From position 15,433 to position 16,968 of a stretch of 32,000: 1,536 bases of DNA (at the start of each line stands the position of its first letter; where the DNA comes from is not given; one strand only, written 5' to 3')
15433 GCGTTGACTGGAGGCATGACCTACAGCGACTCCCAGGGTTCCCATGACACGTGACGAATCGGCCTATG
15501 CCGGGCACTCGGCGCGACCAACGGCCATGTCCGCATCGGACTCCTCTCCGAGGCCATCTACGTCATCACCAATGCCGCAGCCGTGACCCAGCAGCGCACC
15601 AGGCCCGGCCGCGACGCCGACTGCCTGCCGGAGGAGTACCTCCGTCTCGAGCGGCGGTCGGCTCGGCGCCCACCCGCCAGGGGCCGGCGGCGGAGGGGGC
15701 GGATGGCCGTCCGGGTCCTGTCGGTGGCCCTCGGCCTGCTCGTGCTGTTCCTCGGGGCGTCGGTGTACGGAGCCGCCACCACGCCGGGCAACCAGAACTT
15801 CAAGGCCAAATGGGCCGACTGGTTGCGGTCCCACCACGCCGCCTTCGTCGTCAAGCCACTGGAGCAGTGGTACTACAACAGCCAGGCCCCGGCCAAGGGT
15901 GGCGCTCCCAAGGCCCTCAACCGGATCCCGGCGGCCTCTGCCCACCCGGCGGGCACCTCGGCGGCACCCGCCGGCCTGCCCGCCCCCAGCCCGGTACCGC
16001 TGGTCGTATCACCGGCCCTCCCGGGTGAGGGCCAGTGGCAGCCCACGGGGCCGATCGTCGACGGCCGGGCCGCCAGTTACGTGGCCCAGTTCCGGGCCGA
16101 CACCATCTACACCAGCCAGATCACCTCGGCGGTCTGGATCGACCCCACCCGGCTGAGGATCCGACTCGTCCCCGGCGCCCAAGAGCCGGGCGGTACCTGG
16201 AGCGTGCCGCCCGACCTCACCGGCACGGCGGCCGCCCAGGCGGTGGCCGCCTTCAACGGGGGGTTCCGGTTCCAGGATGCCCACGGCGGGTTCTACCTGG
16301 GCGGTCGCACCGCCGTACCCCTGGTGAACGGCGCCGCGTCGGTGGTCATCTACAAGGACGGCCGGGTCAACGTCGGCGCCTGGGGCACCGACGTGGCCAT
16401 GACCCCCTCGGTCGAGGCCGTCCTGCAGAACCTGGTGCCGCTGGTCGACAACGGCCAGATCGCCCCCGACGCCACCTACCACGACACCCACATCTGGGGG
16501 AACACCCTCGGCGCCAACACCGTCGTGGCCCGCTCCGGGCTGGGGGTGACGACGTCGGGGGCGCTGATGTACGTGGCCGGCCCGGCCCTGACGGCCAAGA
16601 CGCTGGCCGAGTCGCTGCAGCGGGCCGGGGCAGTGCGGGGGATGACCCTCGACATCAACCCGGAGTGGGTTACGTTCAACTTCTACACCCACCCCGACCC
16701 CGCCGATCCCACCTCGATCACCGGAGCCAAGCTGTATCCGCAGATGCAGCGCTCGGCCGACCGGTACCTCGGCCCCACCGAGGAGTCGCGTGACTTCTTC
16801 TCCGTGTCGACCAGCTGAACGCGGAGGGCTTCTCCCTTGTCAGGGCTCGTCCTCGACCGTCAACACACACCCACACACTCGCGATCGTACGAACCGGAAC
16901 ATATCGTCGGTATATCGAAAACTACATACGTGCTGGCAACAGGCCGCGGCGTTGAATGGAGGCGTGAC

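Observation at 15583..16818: A membrane-anchored phosphodiester-glycosidase-like exo-enzyme sits between vanR and vanH as a candidate new glycopeptide-response gene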

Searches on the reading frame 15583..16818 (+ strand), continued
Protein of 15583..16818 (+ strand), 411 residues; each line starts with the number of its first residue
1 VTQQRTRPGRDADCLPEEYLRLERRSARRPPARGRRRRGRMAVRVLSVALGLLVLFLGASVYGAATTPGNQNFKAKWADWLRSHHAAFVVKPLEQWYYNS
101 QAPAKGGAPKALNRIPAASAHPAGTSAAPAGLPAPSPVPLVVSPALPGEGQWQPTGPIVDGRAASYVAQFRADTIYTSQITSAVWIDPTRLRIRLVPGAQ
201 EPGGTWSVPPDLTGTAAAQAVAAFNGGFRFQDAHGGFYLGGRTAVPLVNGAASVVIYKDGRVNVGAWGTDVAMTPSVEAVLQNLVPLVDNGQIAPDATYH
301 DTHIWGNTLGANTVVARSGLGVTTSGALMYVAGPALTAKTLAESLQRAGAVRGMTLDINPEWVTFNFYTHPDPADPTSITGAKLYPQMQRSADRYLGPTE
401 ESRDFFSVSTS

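Call 86: search_protein_families(library=pfam, proteins=[P0150, P0174, P0182, P0187, P0190, P0213, P0227, P0238, P0240, P0264], max_evalue=0.01)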
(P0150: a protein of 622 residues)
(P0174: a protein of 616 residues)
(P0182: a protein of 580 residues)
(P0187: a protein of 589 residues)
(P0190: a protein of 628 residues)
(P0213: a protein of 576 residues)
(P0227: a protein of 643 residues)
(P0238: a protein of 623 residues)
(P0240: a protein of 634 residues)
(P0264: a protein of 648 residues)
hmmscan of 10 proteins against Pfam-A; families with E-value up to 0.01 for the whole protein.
P0150 (622 aa): 1 family
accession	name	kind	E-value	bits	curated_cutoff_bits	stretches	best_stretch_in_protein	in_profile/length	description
PF09992.14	NAGPA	-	6.4e-07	30.2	25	1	390-525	5-137/169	Phosphodiester glycosidase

P0174 (616 aa): 1 family
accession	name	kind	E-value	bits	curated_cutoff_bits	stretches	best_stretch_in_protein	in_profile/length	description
PF09992.14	NAGPA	-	1e-08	36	25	1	429-569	2-137/169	Phosphodiester glycosidase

P0182 (580 aa): 1 family
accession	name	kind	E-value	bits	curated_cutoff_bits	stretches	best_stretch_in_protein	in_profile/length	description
PF09992.14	NAGPA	-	3.3e-08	34.4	25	1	392-530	2-137/169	Phosphodiester glycosidase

P0187 (589 aa): 2 families
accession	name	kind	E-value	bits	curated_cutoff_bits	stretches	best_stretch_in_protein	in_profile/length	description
PF01569.27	PAP2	-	1.4e-15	57.7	27.2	1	89-200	3-123/130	PAP2 superfamily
PF09992.14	NAGPA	-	1.7e-08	35.3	25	1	400-538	2-137/169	Phosphodiester glycosidase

P0190 (628 aa): 1 family
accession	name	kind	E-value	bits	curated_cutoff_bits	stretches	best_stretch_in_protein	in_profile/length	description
PF09992.14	NAGPA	-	0.00036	21.2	25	1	443-578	5-137/169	Phosphodiester glycosidase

P0213 (576 aa): 2 families
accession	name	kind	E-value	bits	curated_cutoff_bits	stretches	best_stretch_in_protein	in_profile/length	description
PF01569.27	PAP2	-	1.6e-05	25.1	27.2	1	76-188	3-126/130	PAP2 superfamily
PF09992.14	NAGPA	-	0.007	17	25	0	387-525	3-137/169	Phosphodiester glycosidase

P0227 (643 aa): 2 families
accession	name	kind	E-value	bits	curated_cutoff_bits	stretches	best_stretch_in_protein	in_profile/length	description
PF09992.14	NAGPA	-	8.4e-05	23.3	25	1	485-592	37-137/169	Phosphodiester glycosidase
PF01569.27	PAP2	-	0.00016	21.9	27.2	1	137-245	6-121/130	PAP2 superfamily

P0238 (623 aa): 2 families
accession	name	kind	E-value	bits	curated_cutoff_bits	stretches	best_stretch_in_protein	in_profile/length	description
PF01569.27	PAP2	-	4.7e-07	30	27.2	1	92-204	5-121/130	PAP2 superfamily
PF09992.14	NAGPA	-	1.5e-05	25.7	25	1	439-574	5-137/169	Phosphodiester glycosidase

P0240 (634 aa): 1 family
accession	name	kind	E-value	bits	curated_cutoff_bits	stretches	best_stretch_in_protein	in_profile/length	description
PF01569.27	PAP2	-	3.9e-12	46.5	27.2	1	120-235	5-124/130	PAP2 superfamily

P0264 (648 aa): 2 families
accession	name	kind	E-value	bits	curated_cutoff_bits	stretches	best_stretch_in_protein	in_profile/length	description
PF01569.27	PAP2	-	5e-19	68.8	27.2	1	136-251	3-126/130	PAP2 superfamily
PF09992.14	NAGPA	-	9.9e-08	32.8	25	1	462-598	3-137/169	Phosphodiester glycosidase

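Call 92: search_protein_families(library=pfam, alignment_id=A6, max_evalue=0.001)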
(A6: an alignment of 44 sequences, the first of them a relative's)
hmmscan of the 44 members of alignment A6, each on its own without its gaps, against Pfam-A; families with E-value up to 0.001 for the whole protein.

A. member 1, P0121 (531 aa): 1 family
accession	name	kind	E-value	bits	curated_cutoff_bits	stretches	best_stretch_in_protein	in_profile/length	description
PF09992.14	NAGPA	-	2.6e-08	34.7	25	1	336-473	3-137/169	Phosphodiester glycosidase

B. families by the number of members that match (of 44 scanned): 3 families
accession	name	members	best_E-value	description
PF09992.14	NAGPA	37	8.4e-10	Phosphodiester glycosidase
PF01569.27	PAP2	8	5e-19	PAP2 superfamily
PF00395.25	SLH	1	7.3e-19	S-layer homology domain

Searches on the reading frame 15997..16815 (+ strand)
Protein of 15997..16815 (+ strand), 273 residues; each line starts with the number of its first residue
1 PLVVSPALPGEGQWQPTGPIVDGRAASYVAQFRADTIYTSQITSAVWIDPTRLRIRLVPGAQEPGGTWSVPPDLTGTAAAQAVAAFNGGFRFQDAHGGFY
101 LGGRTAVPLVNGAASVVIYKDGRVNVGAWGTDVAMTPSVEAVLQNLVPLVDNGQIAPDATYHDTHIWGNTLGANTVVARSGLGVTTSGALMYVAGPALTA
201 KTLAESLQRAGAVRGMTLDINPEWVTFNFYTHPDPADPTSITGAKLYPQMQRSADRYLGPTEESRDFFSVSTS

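Call 50: search_solved_structures(query=window:15997-16815:+, max_evalue=10, show_alignments=5)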
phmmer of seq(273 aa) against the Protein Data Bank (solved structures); distinct sequences matched with E-value up to 10: 4.
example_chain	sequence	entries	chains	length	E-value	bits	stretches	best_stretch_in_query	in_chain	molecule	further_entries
1bwu_Q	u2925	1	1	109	0.27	14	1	66-136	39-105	PROTEIN (AGGLUTININ)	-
7q58_A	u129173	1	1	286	0.28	13.9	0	173-195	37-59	SAKe6BR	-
1kj1_D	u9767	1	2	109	0.94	12.2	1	66-136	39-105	lectin II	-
1bwu_D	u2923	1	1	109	1.4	11.6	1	66-126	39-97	PROTEIN (AGGLUTININ)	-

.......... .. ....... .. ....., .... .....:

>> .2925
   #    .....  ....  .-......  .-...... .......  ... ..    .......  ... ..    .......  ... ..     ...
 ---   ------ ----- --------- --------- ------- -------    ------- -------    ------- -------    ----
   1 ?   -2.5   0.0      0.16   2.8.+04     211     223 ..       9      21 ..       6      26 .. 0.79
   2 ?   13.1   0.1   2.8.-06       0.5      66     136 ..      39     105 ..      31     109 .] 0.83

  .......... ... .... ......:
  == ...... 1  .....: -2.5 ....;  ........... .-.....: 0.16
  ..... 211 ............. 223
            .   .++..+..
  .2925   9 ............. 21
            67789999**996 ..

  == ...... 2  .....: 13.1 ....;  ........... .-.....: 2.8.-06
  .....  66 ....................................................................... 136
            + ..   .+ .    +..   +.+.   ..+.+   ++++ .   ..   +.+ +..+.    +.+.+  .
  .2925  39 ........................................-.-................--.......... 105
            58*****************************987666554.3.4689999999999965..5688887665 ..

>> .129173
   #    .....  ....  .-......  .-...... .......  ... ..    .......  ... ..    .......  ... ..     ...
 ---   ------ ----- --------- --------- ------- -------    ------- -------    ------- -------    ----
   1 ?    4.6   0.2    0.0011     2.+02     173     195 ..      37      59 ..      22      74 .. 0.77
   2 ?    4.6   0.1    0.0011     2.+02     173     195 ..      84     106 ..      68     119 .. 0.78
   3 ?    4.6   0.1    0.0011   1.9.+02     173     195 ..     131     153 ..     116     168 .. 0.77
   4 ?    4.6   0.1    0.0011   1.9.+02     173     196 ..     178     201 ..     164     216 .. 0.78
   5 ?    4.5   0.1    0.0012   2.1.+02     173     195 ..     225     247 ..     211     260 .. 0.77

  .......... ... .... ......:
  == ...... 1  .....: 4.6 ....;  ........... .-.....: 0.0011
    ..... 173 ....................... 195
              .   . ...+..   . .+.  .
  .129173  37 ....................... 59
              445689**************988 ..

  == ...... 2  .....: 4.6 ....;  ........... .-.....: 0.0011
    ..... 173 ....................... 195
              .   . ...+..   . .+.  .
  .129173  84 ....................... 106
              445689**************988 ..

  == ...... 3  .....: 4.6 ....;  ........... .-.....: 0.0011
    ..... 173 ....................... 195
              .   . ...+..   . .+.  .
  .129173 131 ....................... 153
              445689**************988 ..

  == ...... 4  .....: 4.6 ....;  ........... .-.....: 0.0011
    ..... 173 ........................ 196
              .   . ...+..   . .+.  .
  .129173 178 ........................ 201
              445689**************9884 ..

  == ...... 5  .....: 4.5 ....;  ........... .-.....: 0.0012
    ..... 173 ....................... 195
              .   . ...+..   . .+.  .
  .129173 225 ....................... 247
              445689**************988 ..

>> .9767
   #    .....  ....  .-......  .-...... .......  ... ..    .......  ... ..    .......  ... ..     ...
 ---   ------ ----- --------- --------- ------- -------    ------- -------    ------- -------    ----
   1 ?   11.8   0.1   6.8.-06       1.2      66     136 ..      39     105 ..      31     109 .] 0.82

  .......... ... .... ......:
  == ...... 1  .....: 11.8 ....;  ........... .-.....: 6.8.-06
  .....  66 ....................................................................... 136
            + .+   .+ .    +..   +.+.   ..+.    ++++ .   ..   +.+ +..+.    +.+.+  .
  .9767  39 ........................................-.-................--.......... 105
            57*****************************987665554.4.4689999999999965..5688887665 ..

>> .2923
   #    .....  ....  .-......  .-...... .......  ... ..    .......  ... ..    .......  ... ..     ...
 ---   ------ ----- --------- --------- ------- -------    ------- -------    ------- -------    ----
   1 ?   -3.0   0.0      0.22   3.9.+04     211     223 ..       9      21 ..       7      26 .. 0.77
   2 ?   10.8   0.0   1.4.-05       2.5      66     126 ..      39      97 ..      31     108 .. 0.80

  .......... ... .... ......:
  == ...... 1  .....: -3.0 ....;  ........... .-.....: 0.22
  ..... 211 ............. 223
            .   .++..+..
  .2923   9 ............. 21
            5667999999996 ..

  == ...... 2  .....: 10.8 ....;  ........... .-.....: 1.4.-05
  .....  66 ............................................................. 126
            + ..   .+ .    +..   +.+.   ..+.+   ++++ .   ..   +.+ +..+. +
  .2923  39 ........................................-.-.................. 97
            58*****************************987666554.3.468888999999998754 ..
